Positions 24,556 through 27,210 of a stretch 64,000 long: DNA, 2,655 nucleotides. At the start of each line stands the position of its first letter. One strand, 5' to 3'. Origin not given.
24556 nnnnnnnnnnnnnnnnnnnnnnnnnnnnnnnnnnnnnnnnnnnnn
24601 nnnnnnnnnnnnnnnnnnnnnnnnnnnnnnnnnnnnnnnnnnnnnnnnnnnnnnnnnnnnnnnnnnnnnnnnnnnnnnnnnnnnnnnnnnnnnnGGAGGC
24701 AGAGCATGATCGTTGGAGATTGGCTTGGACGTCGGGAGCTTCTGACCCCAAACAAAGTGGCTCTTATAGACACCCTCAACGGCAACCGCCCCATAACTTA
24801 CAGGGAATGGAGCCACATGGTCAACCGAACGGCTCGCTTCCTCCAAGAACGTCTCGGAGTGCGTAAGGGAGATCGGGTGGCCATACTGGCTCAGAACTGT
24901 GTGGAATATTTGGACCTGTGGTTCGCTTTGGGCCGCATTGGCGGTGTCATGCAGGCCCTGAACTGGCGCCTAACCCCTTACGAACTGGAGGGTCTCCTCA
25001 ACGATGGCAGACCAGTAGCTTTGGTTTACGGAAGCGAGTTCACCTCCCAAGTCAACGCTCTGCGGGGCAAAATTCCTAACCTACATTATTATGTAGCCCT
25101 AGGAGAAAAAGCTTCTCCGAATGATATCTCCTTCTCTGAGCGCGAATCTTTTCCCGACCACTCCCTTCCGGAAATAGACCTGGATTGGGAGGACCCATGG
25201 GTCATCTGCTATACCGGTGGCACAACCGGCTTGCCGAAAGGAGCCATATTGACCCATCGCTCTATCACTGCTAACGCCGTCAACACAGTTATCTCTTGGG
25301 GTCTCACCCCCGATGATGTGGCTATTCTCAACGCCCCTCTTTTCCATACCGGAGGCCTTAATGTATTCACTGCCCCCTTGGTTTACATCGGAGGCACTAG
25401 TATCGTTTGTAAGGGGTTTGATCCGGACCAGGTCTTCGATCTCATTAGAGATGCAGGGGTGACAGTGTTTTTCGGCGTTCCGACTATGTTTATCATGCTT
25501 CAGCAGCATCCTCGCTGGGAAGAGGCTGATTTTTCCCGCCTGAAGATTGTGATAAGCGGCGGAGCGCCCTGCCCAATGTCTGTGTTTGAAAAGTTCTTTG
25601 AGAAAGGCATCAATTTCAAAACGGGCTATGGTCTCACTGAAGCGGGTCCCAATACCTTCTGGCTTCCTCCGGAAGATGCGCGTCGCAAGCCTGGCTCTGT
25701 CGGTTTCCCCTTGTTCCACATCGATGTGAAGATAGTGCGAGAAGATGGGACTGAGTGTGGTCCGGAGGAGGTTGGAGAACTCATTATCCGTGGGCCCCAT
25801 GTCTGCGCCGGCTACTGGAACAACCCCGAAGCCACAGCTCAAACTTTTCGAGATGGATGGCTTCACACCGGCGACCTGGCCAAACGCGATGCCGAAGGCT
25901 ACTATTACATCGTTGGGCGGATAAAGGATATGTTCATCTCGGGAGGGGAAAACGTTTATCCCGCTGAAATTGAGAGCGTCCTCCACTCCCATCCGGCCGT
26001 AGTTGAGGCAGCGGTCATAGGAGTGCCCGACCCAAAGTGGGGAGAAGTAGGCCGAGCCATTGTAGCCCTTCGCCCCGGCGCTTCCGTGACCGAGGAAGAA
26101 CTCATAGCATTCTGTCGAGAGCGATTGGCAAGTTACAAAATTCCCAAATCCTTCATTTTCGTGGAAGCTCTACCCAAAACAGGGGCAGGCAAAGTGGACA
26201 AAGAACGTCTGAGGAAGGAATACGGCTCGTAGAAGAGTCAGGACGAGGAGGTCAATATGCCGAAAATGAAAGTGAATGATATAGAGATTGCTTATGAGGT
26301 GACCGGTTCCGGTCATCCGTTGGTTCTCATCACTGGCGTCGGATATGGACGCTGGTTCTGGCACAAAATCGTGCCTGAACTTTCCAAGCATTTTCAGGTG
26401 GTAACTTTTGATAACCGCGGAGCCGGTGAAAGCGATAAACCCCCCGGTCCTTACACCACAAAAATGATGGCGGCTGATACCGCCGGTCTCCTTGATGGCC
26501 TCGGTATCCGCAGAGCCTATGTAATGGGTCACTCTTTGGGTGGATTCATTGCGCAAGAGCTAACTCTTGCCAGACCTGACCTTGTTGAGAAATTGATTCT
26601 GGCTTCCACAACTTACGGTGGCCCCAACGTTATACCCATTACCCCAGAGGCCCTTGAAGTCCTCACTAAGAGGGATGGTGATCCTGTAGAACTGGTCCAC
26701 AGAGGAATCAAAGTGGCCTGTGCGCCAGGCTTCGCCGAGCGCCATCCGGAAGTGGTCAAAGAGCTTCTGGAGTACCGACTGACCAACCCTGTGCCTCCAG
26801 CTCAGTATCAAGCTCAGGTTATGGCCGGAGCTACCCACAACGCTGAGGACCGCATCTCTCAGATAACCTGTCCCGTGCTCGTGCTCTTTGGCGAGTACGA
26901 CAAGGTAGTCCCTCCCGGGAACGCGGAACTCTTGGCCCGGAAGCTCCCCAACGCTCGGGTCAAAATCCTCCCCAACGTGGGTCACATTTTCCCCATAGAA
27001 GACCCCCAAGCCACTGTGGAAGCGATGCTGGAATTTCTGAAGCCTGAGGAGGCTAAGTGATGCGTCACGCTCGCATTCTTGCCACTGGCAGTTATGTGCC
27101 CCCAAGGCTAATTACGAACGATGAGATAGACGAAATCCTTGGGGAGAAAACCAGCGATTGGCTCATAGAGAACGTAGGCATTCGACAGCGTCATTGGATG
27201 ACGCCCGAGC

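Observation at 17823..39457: Candidate undescribed acyl-CoA-based small-molecule pathway: SARP-type regulator, DrrAB-like exporter, a 16-gene operon and a dedicated Liv-family importer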

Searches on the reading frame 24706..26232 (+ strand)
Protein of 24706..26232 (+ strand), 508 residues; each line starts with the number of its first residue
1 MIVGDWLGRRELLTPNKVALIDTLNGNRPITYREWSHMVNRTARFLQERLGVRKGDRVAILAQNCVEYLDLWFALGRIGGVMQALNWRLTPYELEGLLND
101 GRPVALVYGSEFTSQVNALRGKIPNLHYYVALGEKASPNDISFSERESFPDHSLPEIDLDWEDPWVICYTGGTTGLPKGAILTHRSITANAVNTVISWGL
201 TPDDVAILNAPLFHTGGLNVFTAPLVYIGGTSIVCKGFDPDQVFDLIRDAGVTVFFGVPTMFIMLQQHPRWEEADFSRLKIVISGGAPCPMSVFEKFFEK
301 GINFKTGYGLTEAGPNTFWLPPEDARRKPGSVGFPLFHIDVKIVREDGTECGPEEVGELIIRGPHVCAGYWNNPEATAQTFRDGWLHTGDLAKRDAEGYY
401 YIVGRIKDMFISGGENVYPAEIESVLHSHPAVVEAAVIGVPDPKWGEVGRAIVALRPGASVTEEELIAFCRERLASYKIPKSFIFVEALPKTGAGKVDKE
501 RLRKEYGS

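Call 3: search_protein_families(library=pfam, proteins=[window:24706-26232:+])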
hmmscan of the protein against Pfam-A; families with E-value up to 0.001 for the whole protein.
window:24706-26232:+ (508 aa): 2 families
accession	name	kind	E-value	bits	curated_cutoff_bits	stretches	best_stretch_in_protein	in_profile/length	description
PF00501.34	AMP-binding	-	5.7e-88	295.7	29.9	1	14-371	8-384/384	AMP-binding enzyme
PF13193.12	AMP-binding_C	-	6.6e-26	91.5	24.5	1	421-496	1-76/76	AMP-binding enzyme C-terminal domain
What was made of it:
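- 24706..26232 (+): ANL acyl-CoA ligase 1. AMP-binding 5.7e-88 (call 3).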

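Call 6: search_protein_families(library=ncbifam, proteins=[window:24706-26232:+], max_evalue=0.00001)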
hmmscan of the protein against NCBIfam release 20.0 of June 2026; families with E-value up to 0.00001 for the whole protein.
window:24706-26232:+ (508 aa): 106 families (the best 25 are shown)
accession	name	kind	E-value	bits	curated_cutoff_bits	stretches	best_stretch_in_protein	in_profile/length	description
NF004837.0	PRK06187.1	subfamily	2.8e-153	511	476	1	15-506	22-522/531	long-chain-fatty-acid--CoA ligase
NF005307.0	PRK06839.1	equivalog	5e-152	507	748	1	5-504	6-491/496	o-succinylbenzoate--CoA ligase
NF052269.1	Staph_lig_FadD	equivalog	1.7e-135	452.2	650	1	5-504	4-491/499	long-chain-fatty-acid--CoA ligase FadD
NF006182.0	PRK08316.1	subfamily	4.2e-132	441.3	663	1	3-506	13-517/523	fatty acyl-CoA synthetase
NF006572.0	PRK09088.1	equivalog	2.7e-121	405.6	696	1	13-505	13-486/491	acyl-CoA synthetase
NF005676.0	PRK07470.1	equivalog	5e-112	375.2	774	1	15-505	34-528/544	acyl-CoA synthetase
NF005702.0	PRK07514.1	subfamily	1e-111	373.8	558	1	20-506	21-500/506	malonyl-CoA synthase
NF009233.0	PRK12583.1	subfamily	2.8e-110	369.3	832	1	13-504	30-548/558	fatty acid CoA ligase family protein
NF002966.0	PRK03640.1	equivalog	2.7e-108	362.6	556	1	5-505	6-479/483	o-succinylbenzoate--CoA ligase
NF006181.0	PRK08314.1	subfamily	1.5e-106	356.9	705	2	155-502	197-550/563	long-chain-fatty-acid--CoA ligase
NF005857.1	PRK07786.1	exception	2.3e-102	343.2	733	1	7-507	15-513/513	fatty-acid--CoA ligase FadD5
NF005801.1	PRK07656.1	equivalog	1.2e-100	337.6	657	1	25-503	22-500/500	FadD3 family acyl-CoA ligase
NF006020.0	PRK08162.1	subfamily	1.3e-96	324.2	677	1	6-505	24-537/545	acyl-CoA synthetase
NF004114.0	PRK05605.1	equivalog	2.1e-93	313.6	766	2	160-505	219-568/575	long-chain-fatty-acid--CoA ligase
NF005714.0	PRK07529.1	subfamily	2.8e-92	310.1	632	1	24-505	58-575/640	acyl-CoA synthetase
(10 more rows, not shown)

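Call 26: search_solved_structures(query=window:24706-26232:+, max_evalue=1e-70, show_alignments=1)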
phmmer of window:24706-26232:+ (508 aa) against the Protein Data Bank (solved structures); distinct sequences matched with E-value up to 1e-70: 15.
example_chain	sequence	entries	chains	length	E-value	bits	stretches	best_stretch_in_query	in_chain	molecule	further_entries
8weu_A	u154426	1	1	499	5.9e-121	407.9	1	3-507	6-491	Fatty-acyl-CoA synthase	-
8wev_A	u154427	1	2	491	7.7e-121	407.5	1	3-507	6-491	Feruloyl-CoA Synthetase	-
3r44_A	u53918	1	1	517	7.7e-92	311.8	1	4-507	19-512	fatty acyl CoA synthetase FADD13 (FATTY-ACYL-CoA SYNTHETASE)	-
4gxq_A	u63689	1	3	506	2e-86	293.9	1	14-506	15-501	Malonyl CoA synthetase, Benzoate-CoA ligase Chimeric protein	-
4fuq_A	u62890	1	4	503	7.1e-86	292.1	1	14-506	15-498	Malonyl CoA synthetase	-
8r2q_A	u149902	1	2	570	2.2e-85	290.5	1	30-507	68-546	Probable fatty-acid-CoA ligase FadD5 (Fatty-acid-CoA synthetase) (Fatty-acid-CoA synthase)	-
3ivr_A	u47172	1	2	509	2.2e-85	290.5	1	9-507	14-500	Putative long-chain-fatty-acid CoA ligase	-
4fut_A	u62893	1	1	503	4.8e-85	289.4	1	14-506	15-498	Malonyl CoA synthetase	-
4gxr_A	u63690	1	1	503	1.6e-83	284.3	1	14-506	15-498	Malonyl CoA synthetase, Benzoate-CoA ligase Chimeric protein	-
5buq_A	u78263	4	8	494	5.6e-79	269.4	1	5-503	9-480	2-succinylbenzoate--CoA ligase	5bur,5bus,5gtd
5x8f_A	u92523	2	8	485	7.3e-79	269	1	5-503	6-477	2-succinylbenzoate--CoA ligase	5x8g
8ivi_A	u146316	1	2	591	8.6e-73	248.9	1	37-505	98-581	Medium/long-chain-fatty-acid--CoA ligase FadD8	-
5ie0_A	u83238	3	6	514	1.3e-71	245.1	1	24-500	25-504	Oxalate--CoA ligase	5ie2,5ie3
5e7q_A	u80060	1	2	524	1.4e-71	244.9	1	3-507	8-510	acyl-CoA synthetase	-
5upq_A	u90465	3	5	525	1.4e-71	244.9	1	3-507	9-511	Acyl-CoA synthetase PtmA2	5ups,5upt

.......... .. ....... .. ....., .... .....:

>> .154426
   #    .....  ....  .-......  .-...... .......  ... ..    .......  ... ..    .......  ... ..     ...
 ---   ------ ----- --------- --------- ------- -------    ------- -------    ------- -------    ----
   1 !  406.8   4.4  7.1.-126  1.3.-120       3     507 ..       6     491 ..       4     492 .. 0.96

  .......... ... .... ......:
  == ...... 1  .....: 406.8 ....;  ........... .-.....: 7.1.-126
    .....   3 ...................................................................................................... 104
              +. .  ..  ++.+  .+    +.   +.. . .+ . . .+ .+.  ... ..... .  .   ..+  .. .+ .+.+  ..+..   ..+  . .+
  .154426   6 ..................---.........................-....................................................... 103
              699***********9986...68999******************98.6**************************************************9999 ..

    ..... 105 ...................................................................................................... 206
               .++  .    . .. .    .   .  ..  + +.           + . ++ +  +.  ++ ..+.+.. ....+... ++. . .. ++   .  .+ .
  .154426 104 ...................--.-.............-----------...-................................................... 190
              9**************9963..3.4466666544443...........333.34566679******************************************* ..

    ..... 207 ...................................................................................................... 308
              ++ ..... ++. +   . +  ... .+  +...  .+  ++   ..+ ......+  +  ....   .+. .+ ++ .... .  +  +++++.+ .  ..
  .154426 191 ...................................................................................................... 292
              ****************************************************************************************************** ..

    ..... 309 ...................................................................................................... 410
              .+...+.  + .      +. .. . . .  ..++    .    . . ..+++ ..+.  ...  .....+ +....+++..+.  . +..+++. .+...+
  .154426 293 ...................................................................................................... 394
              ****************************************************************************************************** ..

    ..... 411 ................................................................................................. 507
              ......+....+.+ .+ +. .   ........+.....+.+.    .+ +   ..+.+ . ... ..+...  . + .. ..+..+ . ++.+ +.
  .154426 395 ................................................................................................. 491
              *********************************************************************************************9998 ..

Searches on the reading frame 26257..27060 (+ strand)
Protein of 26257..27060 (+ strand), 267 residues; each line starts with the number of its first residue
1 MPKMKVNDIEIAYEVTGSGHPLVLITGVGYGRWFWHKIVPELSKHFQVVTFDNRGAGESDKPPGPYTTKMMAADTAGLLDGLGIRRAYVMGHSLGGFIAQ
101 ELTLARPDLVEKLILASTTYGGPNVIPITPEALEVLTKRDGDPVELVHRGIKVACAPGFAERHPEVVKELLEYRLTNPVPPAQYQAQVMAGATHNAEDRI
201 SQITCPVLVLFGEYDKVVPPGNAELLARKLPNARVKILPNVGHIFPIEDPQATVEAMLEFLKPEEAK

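Call 3: search_protein_families(library=pfam, proteins=[window:26257-27060:+])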
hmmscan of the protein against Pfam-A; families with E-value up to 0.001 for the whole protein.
window:26257-27060:+ (267 aa): 7 families
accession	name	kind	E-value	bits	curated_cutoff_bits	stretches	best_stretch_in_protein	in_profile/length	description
PF00561.26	Abhydrolase_1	-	2.4e-36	126.1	25.8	1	21-250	2-245/245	alpha/beta hydrolase fold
PF12697.13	Abhydrolase_6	-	5.2e-27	96.4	26.3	1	22-256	1-217/217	Alpha/beta hydrolase family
PF12146.15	Hydrolase_4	-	1.5e-22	80.5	27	1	27-245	12-234/239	Serine aminopeptidase, S33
PF00326.27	Peptidase_S9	-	6.7e-05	22.9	22.6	0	181-261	126-206/213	Prolyl oligopeptidase family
PF08386.16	Abhydrolase_4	-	0.00022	21.8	21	1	202-261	31-91/103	TAP-like protein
PF01738.24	DLH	-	0.00025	21.2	21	1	196-251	135-194/217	Dienelactone hydrolase family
PF03959.19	FSH1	-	0.00071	19.8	21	0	201-251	157-207/211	Serine hydrolase (FSH1)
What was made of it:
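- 26257..27060 (+): Alpha/beta hydrolase 1, a Ser carboxylesterase type. Abhydrolase_1 2.4e-36 (call 3).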

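Call 6: search_protein_families(library=ncbifam, proteins=[window:26257-27060:+], max_evalue=0.00001)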
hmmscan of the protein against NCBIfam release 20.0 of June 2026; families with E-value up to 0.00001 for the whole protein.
window:26257-27060:+ (267 aa): 34 families (the best 25 are shown)
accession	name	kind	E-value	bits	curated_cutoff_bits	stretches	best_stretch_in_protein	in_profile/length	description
NF051488.1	bifunc_PcaDC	exception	1.5e-43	149.3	390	1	12-264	3-253/375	bifunctional 3-oxoadipate enol-lactonase/4-carboxymuconolactone decarboxylase PcaDC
TIGR02427.1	protocat_pcaD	equivalog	5e-41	140.7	255.85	1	13-262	4-251/251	3-oxoadipate enol-lactonase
NF051487.1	bifunc_PcaCD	exception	2.2e-37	129.1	430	1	18-262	171-412/413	bifunctional 4-carboxymuconolactone decarboxylase/3-oxoadipate enol-lactonase PcaCD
TIGR03611.1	RutD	equivalog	9.3e-31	107.1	238.5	2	19-115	13-110/258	pyrimidine utilization protein D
NF011457.0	PRK14875.1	equivalog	1.6e-25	89.9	307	2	3-119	114-232/372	acetoin dehydrogenase dihydrolipoyllysine-residue acetyltransferase subunit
NF050089.1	i_nPHAscl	equivalog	2e-23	82.9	300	2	8-118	6-118/288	intracellular short-chain-length polyhydroxyalkanoate depolymerase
TIGR02240.1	PHA_depoly_arom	equivalog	2e-22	79.8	250.6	1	20-264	26-266/276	poly(3-hydroxyalkanoate) depolymerase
NF052610.1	macro_16_ester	equivalog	4.5e-22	78.7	420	1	4-259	6-278/281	alpha/beta fold macrolide esterase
NF045632.1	hydroxlase_HsaD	equivalog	8.3e-21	74.2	400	1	6-261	19-288/290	4,5:9,10-diseco-3-hydroxy-5,9,17-trioxoandrosta-1(10),2-diene-4-oate hydrolase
TIGR01250.1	pro_imino_pep_2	subfamily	1.9e-20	73.6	167.65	2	5-119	8-130/288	proline iminopeptidase-family hydrolase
TIGR01738.1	bioH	equivalog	4e-20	72.5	206.95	1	19-260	3-244/245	pimeloyl-ACP methyl ester esterase BioH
NF041759.1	mac_hydro_EstT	equivalog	5.5e-20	71.7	450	1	5-122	6-130/278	macrolide hydrolase EstT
NF053683.1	esterase_mleBRB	exception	1.2e-19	71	585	1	4-260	6-275/280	BRB family alpha/beta fold macrolide esterase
TIGR03695.1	menH_SHCHC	equivalog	1.8e-19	70.2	208.55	1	22-121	5-107/252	2-succinyl-6-hydroxy-2,4-cyclohexadiene-1-carboxylate synthase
TIGR03056.1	bchO_mg_che_rel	equivalog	6.6e-19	68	172.55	2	15-107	22-117/278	alpha/beta fold hydrolase BchO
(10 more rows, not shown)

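Call 78: search_solved_structures(query=window:26257-27060:+, max_evalue=1e-15)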
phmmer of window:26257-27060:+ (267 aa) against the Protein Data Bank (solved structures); distinct sequences matched with E-value up to 1e-15: 27.
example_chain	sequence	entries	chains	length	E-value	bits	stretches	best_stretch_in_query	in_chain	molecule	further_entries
6eb3_A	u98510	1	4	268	2.7e-49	171.3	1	5-262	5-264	Est1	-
8v16_C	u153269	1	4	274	2.9e-49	171.2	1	5-262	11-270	Esterase 1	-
4uhh_A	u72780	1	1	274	1.1e-35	126.7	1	7-262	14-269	ESTERASE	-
4uhc_A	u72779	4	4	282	1.1e-35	126.6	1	7-263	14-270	ESTERASE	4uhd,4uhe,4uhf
3om8_A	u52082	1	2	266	2.2e-30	109.3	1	10-261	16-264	Probable hydrolase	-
3e3a_A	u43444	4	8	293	3.5e-28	102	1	9-118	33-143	POSSIBLE PEROXIDASE BPOC | putative Bromoperoxidase | protein Rv0554, putative Bromoperoxidase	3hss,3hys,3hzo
7ld8_A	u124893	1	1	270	6.7e-28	101.1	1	9-118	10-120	Putative non-heme bromoperoxidase BpoC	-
5egn_A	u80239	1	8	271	2.8e-26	95.8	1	1-258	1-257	Esterase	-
2xua_A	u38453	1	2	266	3.9e-23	85.5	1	1-263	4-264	3-OXOADIPATE ENOL-LACTONASE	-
8pzg_A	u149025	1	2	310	5.7e-23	85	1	5-252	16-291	ORF17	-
5ng7_A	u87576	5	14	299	2.8e-21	79.4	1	4-119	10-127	epoxide hydrolase | Alpha/beta epoxide hydrolase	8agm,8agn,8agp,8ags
9c2g_A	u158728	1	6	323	8.5e-21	77.8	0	9-101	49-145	Isobutylene epoxide hydrolase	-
3qyj_A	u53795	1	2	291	1e-20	77.5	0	15-116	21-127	Alr0039 protein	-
6kxr_A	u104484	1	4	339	7.5e-20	74.7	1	5-120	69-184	Putative hydrolase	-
6kxh_A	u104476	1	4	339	7.7e-20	74.7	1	5-120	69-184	Putative hydrolase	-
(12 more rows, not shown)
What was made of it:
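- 26257..27060 (+): Best PDB hits are esterases Est1 6EB3/8V16 (3e-49) and TtEst 4UHC (call 78).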
